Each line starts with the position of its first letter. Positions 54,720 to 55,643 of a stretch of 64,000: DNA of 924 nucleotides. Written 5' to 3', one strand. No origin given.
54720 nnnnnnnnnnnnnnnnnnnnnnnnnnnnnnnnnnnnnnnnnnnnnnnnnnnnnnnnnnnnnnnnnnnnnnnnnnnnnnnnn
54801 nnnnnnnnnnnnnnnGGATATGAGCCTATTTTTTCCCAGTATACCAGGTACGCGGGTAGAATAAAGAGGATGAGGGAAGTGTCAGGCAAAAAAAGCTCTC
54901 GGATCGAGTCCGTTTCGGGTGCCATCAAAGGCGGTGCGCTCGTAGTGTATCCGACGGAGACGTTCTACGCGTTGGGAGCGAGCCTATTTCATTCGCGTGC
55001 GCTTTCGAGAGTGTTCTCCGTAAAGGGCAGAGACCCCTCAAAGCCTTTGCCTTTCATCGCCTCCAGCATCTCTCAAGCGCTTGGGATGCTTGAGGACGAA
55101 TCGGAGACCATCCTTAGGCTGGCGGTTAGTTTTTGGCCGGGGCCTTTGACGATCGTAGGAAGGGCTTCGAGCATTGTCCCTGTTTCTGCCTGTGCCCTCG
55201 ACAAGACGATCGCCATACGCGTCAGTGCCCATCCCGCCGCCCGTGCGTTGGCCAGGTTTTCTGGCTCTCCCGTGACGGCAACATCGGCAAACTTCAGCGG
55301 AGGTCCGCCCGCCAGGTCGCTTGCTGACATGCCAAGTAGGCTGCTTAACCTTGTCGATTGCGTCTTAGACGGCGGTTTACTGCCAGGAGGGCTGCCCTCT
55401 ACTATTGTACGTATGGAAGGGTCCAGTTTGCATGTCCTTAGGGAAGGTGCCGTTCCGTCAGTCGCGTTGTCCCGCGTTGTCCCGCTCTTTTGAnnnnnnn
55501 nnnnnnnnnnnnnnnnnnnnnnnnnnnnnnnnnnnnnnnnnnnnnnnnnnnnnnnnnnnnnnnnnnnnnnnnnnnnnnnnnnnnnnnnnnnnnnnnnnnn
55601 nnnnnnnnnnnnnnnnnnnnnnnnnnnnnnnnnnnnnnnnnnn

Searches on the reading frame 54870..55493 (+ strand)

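Call 11: search_protein_families(library=pfam, proteins=[window:54870-55493:+], max_evalue=0.00001)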
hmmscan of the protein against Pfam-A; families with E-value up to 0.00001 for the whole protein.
window:54870-55493:+ (207 aa): 1 family
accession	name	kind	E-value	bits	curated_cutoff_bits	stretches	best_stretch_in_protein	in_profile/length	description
PF01300.24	Sua5_yciO_yrdC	-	1.8e-47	161.6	25.1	1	18-193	2-178/178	Telomere recombination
